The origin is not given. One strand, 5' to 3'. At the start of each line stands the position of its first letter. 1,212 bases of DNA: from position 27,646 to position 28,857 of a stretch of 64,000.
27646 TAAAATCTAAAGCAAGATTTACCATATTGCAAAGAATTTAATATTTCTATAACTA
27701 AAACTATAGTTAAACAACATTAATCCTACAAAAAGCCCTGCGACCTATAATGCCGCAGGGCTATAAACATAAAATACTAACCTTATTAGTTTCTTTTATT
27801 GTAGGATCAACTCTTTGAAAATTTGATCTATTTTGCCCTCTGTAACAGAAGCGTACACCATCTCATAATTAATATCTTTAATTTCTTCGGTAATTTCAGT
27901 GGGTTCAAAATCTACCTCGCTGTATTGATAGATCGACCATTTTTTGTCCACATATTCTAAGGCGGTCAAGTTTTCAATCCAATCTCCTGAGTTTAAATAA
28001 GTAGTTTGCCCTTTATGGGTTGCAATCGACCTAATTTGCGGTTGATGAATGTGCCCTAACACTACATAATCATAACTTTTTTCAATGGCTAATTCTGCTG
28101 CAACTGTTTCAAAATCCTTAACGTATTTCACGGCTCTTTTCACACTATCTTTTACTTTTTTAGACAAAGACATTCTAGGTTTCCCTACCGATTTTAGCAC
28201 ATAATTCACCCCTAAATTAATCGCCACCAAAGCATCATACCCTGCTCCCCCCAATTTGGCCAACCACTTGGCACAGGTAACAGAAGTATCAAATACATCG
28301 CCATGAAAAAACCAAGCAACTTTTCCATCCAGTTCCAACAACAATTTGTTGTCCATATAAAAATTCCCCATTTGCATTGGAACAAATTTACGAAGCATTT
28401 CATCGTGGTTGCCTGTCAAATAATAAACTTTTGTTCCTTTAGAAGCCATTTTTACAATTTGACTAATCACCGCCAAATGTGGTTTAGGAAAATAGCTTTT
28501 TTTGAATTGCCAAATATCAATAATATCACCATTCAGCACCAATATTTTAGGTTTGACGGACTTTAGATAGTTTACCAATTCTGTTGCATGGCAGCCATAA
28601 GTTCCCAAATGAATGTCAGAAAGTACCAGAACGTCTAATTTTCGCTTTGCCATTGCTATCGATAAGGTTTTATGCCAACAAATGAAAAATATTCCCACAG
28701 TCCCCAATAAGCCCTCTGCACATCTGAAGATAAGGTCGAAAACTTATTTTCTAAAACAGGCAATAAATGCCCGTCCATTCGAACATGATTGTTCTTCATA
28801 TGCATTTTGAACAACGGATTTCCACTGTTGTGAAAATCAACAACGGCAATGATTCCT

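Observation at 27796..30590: PlcP-like phosphoesterase, BtaB-like methyltransferase and BtaA-like (DUF3419) operon: candidate betaine-lipid (DGTS) remodelling cassette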

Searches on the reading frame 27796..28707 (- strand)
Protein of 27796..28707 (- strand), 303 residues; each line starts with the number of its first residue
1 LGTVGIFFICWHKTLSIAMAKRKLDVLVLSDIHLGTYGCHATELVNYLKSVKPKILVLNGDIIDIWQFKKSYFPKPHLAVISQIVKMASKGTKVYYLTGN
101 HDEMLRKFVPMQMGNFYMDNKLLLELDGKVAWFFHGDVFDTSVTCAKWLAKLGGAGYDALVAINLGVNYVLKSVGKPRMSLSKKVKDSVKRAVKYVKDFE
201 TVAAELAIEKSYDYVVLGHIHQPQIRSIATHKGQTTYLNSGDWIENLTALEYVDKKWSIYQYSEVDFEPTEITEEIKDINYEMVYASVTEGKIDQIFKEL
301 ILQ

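Call 3: search_protein_families(library=pfam, proteins=[window:27796-28707:-], max_evalue=0.01)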
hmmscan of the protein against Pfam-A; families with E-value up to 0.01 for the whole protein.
window:27796-28707:- (303 aa): 2 families
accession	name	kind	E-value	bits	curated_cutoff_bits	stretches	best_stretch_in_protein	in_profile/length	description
PF00149.33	Metallophos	-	2.2e-11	45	21.5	1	26-223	3-191/191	Calcineurin-like phosphoesterase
PF12850.12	Metallophos_2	-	5.4e-11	43.2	27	2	25-141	2-92/154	Calcineurin-like phosphoesterase superfamily domain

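Call 4: search_protein_families(library=ncbifam, proteins=[window:27796-28707:-], max_evalue=0.01)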
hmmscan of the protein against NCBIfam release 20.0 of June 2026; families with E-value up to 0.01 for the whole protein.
window:27796-28707:- (303 aa): 6 families
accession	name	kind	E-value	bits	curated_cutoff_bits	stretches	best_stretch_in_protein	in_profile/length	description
NF003743.0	PRK05340.1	equivalog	5e-15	55.3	134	1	25-261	3-238/242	UDP-2,3-diacylglucosamine diphosphatase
TIGR01854.1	lipid_A_lpxH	equivalog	5.4e-12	45.5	190.35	1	27-252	2-226/231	UDP-2,3-diacylglucosamine diphosphatase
TIGR03729.1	acc_ester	subfamily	1e-05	25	148.25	1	28-116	4-85/239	putative phosphoesterase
TIGR00040.1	yfcE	subfamily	0.00024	21.2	56.25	0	26-112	3-64/158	YfcE family phosphodiesterase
TIGR04123.1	P_estr_lig_assc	hypoth_equivalog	0.0065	15.9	150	0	43-106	55-115/207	ligase-associated DNA damage response endonuclease PdeM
NF008206.2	PRK10966.1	equivalog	0.007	15.5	450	0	195-225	206-234/380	exonuclease subunit SbcD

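Call 8: find_homologous_proteins(query=window:27796-28653:-)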
Query window:27796-28653:- (285 aa): 8000 proteins with E <= 0.001 among 8000 candidates; the best 120 are listed.
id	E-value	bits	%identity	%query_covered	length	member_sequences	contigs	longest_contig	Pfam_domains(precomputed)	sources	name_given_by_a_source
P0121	3.7e-187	639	100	100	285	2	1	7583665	PF12850.13,PF00149.34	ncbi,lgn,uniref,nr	ncbi:UDP-2,3-diacylglucosamine diphosphatase [Aureispira anguillae]|uniref:UDP-2,3-diacylglucosamine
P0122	1.2e-166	571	88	100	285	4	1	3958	PF12850.13,PF00149.34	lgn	-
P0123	3.5e-165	567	87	100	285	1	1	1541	PF12850.13,PF00149.34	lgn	-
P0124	1.1e-163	562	87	100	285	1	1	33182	PF12850.13,PF00149.34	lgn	-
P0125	3.2e-162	557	86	99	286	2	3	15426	PF12850.13,PF00149.34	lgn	-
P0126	4.2e-160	550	85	100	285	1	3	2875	PF12850.13,PF00149.34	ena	-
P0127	1.5e-158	545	84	100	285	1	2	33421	PF12850.13,PF00149.34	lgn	-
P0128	1.3e-157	542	85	99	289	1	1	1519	PF12850.13,PF00149.34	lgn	-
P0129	2.8e-157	541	85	99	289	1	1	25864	PF12850.13,PF00149.34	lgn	-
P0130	1.3e-153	529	84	99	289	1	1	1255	PF12850.13,PF00149.34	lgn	-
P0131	4.8e-152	524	80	100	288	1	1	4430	PF12850.13,PF00149.34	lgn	-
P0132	7.6e-152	523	80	100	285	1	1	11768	PF12850.13,PF00149.34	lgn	-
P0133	2.5e-151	521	80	100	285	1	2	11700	PF12850.13,PF00149.34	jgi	-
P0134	9.3e-150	516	78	100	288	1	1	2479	PF12850.13,PF00149.34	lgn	-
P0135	8.5e-144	497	77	97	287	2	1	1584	PF12850.13,PF00149.34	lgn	-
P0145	6.7e-113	395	62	92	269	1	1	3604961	PF12850.13,PF00149.34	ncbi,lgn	ncbi:MAG: UDP-2,3-diacylglucosamine diphosphatase [Chitinophagales bacterium]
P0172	6.8e-110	385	66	86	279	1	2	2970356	PF12850.13,PF00149.34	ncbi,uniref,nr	ncbi:UDP-2,3-diacylglucosamine diphosphatase [Flavobacterium arcticum]|uniref:UDP-2,3-diacylglucosam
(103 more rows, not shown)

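Call 11: search_solved_structures(query=window:27796-28653:-, max_evalue=0.01, show_alignments=2)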
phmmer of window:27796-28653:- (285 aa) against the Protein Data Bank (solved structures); distinct sequences matched with E-value up to 0.01: 8.
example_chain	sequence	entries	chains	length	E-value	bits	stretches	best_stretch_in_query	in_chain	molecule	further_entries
8s7f_A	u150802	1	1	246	6.1e-08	36.1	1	32-217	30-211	UDP-2,3-diacylglucosamine hydrolase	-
8qjz_A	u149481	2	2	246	1.4e-07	34.9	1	32-217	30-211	UDP-2,3-diacylglucosamine hydrolase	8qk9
5wly_A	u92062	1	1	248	1.1e-06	32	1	10-217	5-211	UDP-2,3-diacylglucosamine hydrolase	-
8qk2_A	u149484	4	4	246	8.7e-06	29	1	9-216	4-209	UDP-2,3-diacylglucosamine hydrolase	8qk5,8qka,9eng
6ph9_A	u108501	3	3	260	1.2e-05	28.5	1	9-217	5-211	UDP-2,3-diacylglucosamine hydrolase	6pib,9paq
6pj3_A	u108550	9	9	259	1.3e-05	28.5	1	9-217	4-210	UDP-2,3-diacylglucosamine hydrolase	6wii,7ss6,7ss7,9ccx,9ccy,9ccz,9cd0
5k8k_A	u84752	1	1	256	0.00094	22.4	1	11-237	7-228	UDP-2,3-diacylglucosamine hydrolase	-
5b49_A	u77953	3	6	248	0.0019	21.4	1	7-123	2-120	UDP-2,3-diacylglucosamine hydrolase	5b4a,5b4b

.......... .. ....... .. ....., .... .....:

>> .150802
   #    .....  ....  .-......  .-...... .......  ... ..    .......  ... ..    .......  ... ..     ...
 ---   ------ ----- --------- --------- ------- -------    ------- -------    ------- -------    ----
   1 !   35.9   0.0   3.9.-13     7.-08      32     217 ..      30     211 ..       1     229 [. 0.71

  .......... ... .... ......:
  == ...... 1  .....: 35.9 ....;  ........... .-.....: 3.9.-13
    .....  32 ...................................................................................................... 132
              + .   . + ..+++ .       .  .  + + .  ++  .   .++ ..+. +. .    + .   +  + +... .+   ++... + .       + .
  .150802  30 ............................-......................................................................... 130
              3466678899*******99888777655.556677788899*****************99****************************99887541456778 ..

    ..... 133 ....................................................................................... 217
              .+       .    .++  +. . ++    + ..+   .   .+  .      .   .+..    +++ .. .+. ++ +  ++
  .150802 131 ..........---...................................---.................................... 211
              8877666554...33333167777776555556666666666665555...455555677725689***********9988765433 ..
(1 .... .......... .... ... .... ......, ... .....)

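Call 15: find_encoding_contigs(protein=P0172, flank=6000, max_places=1)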
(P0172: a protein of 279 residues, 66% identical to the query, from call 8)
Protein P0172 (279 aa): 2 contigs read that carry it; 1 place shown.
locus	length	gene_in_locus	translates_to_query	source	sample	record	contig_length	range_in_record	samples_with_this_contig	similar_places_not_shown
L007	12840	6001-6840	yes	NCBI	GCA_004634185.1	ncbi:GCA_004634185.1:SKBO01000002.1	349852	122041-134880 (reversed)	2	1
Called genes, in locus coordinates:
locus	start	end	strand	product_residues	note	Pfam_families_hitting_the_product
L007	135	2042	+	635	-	PF16177:ACAS_N, PF00501:AMP-binding, PF13193:AMP-binding_C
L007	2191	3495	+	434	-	PF07719:TPR_2 (faint), PF12895:ANAPC3 (faint), PF13428:TPR_14 (faint), PF14559:TPR_19 (faint), PF13191:AAA_16 (faint), PF13173:AAA_14 (weak), PF00004:AAA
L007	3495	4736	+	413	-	PF00515:TPR_1 (faint), PF07719:TPR_2 (faint), PF12895:ANAPC3 (faint), PF13181:TPR_8 (faint), PF13424:TPR_12 (faint), PF13428:TPR_14 (faint), PF13431:TPR_17 (faint), PF13432:TPR_16 (faint), +2 more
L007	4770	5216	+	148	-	PF05163:DinB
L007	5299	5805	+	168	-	PF11138:DUF2911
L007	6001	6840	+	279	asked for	PF00149:Metallophos, PF12850:Metallophos_2 (weak)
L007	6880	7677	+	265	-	-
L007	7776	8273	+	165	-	-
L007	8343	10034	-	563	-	PF00005:ABC_tran, PF00931:NB-ARC (faint), PF02463:SMC_N (faint), PF13555:AAA_29 (faint), PF13304:AAA_21 (weak), PF12848:ABC_tran_Xtn, PF00005:ABC_tran, PF13476:AAA_23 (weak), +1 more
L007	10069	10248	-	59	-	PF28003:CAL67264-like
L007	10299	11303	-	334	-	PF06144:DNA_pol3_delta, PF21694:DNA_pol3_delta_C (weak)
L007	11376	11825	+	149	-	PF04313:HSDR_N (weak), PF13588:HSDR_N_2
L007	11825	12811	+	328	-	PF00535:Glycos_transf_2, PF10111:Glyco_tranf_2_2 (weak), PF13641:Glyco_tranf_2_3, PF13632:Glyco_trans_2_3 (weak)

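Call 16: find_encoding_contigs(protein=P0145, flank=6000, max_places=1)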
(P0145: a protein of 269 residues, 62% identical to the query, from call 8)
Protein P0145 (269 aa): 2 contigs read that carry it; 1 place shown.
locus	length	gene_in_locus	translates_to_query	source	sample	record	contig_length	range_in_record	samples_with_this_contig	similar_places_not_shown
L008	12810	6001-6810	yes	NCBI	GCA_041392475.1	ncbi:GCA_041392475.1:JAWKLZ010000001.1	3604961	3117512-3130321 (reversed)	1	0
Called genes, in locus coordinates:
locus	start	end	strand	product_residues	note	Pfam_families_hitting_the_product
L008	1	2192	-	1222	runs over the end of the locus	PF16561:AMPK1_CBM (faint), PF18962:Por_Secre_tail (faint)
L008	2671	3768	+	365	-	PF01926:MMR_HSR1, PF02421:FeoB_N, PF06071:YchF-GTPase_C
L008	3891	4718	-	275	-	PF00077:RVP (faint), PF09668:Asp_protease (faint), PF13650:Asp_protease_2, PF13975:gag-asp_proteas (weak)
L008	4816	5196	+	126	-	-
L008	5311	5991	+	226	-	PF00072:Response_reg, PF00486:Trans_reg_C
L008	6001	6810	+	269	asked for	PF00149:Metallophos, PF12850:Metallophos_2 (weak)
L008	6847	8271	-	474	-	PF01139:RtcB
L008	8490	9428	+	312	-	-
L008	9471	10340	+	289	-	PF00582:Usp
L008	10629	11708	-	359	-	PF07478:Dala_Dala_lig_C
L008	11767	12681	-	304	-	PF05721:PhyH (weak)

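Call 29: search_dna_similar(query=window:27796-28653:-, collection=plasmids, mode=protein, max_rows=40, max_evalue=0.001)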
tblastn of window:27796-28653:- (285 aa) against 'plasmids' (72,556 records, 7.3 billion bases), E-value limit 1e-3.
Records with a match: 38; places in all: 49; records where one place covers at least 80% of the query: 26.
Best place of each record, by identity: <60% 38.
By first word of the organism name: Roseomonas 11; Sinorhizobium 4; Pseudomonas 3; Parabacteroides 2; Pannonibacter 2; Sphingomonas 1; Mitsuaria 1; Ralstonia 1; Methylobacterium 1; Candidatus 1; and 11 more.
By predicted mobility (MOB-suite, as given by PLSDB): non-mobilizable 38.
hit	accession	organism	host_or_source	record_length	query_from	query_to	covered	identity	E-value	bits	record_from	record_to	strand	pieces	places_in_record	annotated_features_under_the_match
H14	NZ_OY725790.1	Parabacteroides distasonis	-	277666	8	247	84%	41.2%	4e-45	169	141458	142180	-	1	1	UDP-2,3-diacylglucosamine diphosphatase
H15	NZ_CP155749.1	Sphingomonas parapaucimobilis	Chinese cabbage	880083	3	246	86%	39.3%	3e-48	179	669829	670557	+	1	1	UDP-2,3-diacylglucosamine diphosphatase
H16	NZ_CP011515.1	Mitsuaria sp. 7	Bacterium from forest soil.,forest soil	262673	5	246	85%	39.6%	4e-49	181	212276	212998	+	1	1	UDP-2,3-diacylglucosamine diphosphatase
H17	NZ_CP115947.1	Ralstonia solanacearum MolK2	Musa sp.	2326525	11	232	78%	42.0%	5e-48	178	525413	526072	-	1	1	record has no annotation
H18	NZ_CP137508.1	Pseudomonas aeruginosa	Homo sapiens,Bacterial culture sample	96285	3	246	86%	37.2%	3e-43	164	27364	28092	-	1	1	UDP-2,3-diacylglucosamine diphosphatase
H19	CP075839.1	Pseudomonas aeruginosa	Homo sapiens,Cell culture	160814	3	246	86%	37.2%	4e-43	164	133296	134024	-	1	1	UDP-2,3-diacylglucosamine diphosphatase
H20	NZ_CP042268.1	Pseudomonas aeruginosa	Homo sapiens,sputum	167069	3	246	86%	37.2%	4e-43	164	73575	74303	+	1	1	UDP-2,3-diacylglucosamine diphosphatase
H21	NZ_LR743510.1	Methylobacterium bullatum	-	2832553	5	247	85%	37.4%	1e-42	162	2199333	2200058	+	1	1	none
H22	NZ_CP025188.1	Roseomonas mucosa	Homo sapiens,clinical, human skin, ...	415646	3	258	90%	35.1%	2e-40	156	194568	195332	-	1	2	UDP-2,3-diacylglucosamine diphosphatase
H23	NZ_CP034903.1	Roseomonas mucosa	Homo sapiens,tissue sample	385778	3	258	90%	35.1%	3e-40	155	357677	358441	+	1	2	UDP-2,3-diacylglucosamine diphosphatase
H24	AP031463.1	Roseomonas mucosa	Homo sapiens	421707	3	258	90%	35.1%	3e-40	155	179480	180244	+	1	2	UDP-2,3-diacylglucosamine diphosphatase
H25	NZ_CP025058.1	Roseomonas mucosa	Homo sapiens,Clinical, healthy, human ...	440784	3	258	90%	35.1%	3e-40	155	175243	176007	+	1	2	UDP-2,3-diacylglucosamine diphosphatase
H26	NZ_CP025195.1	Roseomonas mucosa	Homo sapiens,clinical, human skin, ...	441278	3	258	90%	35.1%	3e-40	155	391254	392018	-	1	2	UDP-2,3-diacylglucosamine diphosphatase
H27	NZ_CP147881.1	Roseomonas mucosa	cell culture,Styx glacier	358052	3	258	90%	35.1%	4e-40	155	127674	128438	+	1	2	UDP-2,3-diacylglucosamine diphosphatase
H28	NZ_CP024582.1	Roseomonas sp. FDAARGOS_362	Homo sapiens,peripheral Blood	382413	3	258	90%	35.1%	3e-40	155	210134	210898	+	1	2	UDP-2,3-diacylglucosamine diphosphatase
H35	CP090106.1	Sinorhizobium meliloti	Medicago,Cell culture,Plant nodule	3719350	4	232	80%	35.9%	2e-39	153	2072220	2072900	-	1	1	UDP-2,3-diacylglucosamine diphosphatase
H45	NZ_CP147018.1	Bernardetia sp. Wsw4-3y2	Red alga,Red algae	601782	8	232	79%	22.7%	4e-5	52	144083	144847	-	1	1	UDP-2,3-diacylglucosamine diphosphatase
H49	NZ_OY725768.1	Parabacteroides distasonis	-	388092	6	122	41%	28.0%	5e-6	55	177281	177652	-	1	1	UDP-2,3-diacylglucosamine diphosphatase | iron-sulfur cluster assembly protein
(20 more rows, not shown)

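Call 31: get_annotated_region(hit=H35, flank=3000)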
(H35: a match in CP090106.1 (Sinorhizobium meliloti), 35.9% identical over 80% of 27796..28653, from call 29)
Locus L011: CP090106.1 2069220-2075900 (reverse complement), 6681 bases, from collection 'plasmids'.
description: Sinorhizobium meliloti strain Ak57 plasmid pSymB, complete sequence
organism: Sinorhizobium meliloti (NCBI taxid 382)
taxonomy: Bacteria; Pseudomonadota; Alphaproteobacteria; Hyphomicrobiales; Rhizobiaceae; Sinorhizobium; Sinorhizobium meliloti
host: -; source: Medicago,Cell culture,Plant nodule; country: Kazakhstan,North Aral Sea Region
typing (MOB-suite, as given by PLSDB): non-mobilizable
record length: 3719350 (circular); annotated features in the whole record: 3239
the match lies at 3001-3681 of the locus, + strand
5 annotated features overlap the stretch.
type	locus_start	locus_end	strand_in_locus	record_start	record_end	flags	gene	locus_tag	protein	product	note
CDS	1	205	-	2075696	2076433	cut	-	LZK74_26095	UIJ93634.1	LuxR C-terminal-related transcriptional regulator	-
CDS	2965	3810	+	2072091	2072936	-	-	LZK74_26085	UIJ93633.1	UDP-2,3-diacylglucosamine diphosphatase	-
CDS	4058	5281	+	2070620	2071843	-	-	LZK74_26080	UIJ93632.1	MFS transporter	-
CDS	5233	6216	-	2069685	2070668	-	-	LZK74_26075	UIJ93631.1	dipeptide epimerase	-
CDS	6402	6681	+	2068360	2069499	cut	-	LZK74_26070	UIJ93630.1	ABC transporter permease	-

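Call 32: get_annotated_region(hit=H18, flank=3000)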
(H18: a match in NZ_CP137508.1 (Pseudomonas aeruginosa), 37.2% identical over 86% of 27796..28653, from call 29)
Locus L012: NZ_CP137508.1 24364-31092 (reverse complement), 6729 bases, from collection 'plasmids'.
description: Pseudomonas aeruginosa strain HPA0698 plasmid pHPA0698-2, complete sequence
organism: Pseudomonas aeruginosa (NCBI taxid 287)
taxonomy: Bacteria; Pseudomonadota; Gammaproteobacteria; Pseudomonadales; Pseudomonadaceae; Pseudomonas; Pseudomonas aeruginosa
host: -; source: Homo sapiens,Bacterial culture sample; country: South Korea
typing (MOB-suite, as given by PLSDB): non-mobilizable
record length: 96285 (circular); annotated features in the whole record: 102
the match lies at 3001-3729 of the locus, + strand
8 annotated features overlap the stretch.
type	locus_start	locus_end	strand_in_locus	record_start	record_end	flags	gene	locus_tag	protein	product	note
CDS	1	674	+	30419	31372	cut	-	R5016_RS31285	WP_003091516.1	LysR family transcriptional regulator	-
CDS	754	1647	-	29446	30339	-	-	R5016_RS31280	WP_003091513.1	DMT family transporter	GO:0055085 - transmembrane transport [Evidence IEA]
CDS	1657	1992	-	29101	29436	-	-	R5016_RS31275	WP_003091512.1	tRNA-binding protein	-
CDS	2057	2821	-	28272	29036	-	-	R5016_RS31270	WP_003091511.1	helix-turn-helix domain-containing protein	GO:0006355 - regulation of DNA-templated transcription [Evidence IEA]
CDS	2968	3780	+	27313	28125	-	-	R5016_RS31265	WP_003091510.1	UDP-2,3-diacylglucosamine diphosphatase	-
CDS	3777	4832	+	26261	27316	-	-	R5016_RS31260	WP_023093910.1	glycosyltransferase family 1 protein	-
CDS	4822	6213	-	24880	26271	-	-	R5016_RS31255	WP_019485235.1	adenylate/guanylate cyclase domain-containing protein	GO:0009190 - cyclic nucleotide biosynthetic process [Evidence IEA]; GO:0035556 - intracellular signal transduction ...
CDS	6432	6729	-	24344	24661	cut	-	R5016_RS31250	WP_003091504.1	Mpo1-like protein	-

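Call 33: get_annotated_region(hit=H45, flank=4000)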
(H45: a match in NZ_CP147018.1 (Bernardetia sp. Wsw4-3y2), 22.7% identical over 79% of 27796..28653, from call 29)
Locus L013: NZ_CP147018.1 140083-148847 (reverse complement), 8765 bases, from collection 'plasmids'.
description: Bernardetia sp. Wsw4-3y2 plasmid plasmd1, complete sequence
organism: Bernardetia sp. Wsw4-3y2 (NCBI taxid 3127471)
taxonomy: Bacteria; Bacteroidota; Cytophagia; Cytophagales; Bernardetiaceae; Bernardetia; Bernardetia sp. Wsw4-3y2
host: -; source: Red alga,Red algae; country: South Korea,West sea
typing (MOB-suite, as given by PLSDB): non-mobilizable
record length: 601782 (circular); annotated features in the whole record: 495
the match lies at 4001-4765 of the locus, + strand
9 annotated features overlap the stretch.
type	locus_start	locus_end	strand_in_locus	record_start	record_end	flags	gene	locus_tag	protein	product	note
CDS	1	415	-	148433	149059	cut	-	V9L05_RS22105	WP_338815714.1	C40 family peptidase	GO:0006508 - proteolysis [Evidence IEA]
CDS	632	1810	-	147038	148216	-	-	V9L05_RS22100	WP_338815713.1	5-(carboxyamino)imidazole ribonucleotide synthase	GO:0006189 - 'de novo' IMP biosynthetic process [Evidence IEA]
CDS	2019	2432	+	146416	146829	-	-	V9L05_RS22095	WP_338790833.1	hypothetical protein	-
CDS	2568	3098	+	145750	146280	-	-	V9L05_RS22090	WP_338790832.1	DUF2452 domain-containing protein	-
CDS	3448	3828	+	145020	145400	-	rplS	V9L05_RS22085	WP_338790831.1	50S ribosomal protein L19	GO:0006412 - translation [Evidence IEA]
CDS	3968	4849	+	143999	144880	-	-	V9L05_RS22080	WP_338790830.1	UDP-2,3-diacylglucosamine diphosphatase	GO:0009245 - lipid A biosynthetic process [Evidence IEA]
CDS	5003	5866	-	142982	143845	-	-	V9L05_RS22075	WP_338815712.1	murein L,D-transpeptidase catalytic domain family protein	-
CDS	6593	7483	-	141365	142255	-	dapA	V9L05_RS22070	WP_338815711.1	4-hydroxy-tetrahydrodipicolinate synthase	GO:0009089 - lysine biosynthetic process via diaminopimelate [Evidence IEA]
CDS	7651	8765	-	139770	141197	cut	-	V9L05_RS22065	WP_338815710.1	HTTM domain-containing protein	-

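Call 34: get_annotated_region(hit=H14, flank=4000)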
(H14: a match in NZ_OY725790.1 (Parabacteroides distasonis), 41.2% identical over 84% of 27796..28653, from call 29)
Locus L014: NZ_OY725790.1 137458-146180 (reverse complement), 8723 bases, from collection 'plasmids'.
description: Parabacteroides distasonis strain Parabacteroides distasonis TSDC17.2-1.1 plasmid 45, complete sequence
organism: Parabacteroides distasonis (NCBI taxid 823)
taxonomy: Bacteria; Bacteroidota; Bacteroidia; Bacteroidales; Tannerellaceae; Parabacteroides; Parabacteroides distasonis
host: -; source: -; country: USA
typing (MOB-suite, as given by PLSDB): non-mobilizable
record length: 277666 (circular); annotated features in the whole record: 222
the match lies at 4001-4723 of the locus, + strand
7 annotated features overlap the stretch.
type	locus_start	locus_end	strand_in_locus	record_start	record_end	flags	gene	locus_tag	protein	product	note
CDS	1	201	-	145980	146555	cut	-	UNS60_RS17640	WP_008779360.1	zeta toxin family protein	-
CDS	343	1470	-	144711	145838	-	hemW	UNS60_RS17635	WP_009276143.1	radical SAM family heme chaperone HemW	GO:0006779 - porphyrin-containing compound biosynthetic process [Evidence IEA]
CDS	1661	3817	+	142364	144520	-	-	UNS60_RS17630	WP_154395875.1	elongation factor G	-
CDS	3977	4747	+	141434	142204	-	-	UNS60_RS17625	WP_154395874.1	UDP-2,3-diacylglucosamine diphosphatase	GO:0009245 - lipid A biosynthetic process [Evidence IEA]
CDS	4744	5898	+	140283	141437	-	-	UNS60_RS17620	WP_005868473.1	glycosyltransferase family protein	-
CDS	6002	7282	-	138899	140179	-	-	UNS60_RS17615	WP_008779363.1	O-acetylhomoserine aminocarboxypropyltransferase/cysteine synthase family protein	-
CDS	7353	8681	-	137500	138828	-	-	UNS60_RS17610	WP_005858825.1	MATE family efflux transporter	-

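Call 35: get_annotated_region(hit=H49, flank=4000)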
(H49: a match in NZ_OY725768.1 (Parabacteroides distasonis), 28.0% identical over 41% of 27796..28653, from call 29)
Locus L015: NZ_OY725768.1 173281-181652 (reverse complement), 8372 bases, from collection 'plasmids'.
description: Parabacteroides distasonis strain Parabacteroides distasonis TSDC17.2-1.1 plasmid 23, complete sequence
organism: Parabacteroides distasonis (NCBI taxid 823)
taxonomy: Bacteria; Bacteroidota; Bacteroidia; Bacteroidales; Tannerellaceae; Parabacteroides; Parabacteroides distasonis
host: -; source: -; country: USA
typing (MOB-suite, as given by PLSDB): non-mobilizable
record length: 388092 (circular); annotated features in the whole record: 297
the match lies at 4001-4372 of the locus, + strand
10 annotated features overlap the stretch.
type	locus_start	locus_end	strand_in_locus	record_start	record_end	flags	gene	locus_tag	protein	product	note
CDS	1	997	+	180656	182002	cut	mgtE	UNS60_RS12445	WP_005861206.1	magnesium transporter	GO:0015693 - magnesium ion transport [Evidence IEA]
CDS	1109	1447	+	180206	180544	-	-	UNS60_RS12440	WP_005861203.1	CidA/LrgA family protein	-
CDS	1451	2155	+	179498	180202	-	-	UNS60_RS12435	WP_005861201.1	LrgB family protein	-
CDS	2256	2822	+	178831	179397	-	efp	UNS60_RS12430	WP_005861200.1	elongation factor P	GO:0006414 - translational elongation [Evidence IEA]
CDS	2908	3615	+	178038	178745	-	radC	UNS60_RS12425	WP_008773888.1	DNA repair protein RadC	GO:0006281 - DNA repair [Evidence IEA]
CDS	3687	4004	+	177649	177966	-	-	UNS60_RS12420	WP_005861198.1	iron-sulfur cluster assembly protein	-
CDS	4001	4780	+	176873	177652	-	-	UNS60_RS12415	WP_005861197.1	UDP-2,3-diacylglucosamine diphosphatase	GO:0009245 - lipid A biosynthetic process [Evidence IEA]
CDS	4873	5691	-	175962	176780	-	-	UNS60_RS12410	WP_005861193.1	PstS family phosphate ABC transporter substrate-binding protein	-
CDS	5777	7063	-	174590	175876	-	-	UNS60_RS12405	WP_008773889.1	hypothetical protein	-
CDS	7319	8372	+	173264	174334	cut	-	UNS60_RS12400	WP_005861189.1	nitronate monooxygenase family protein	-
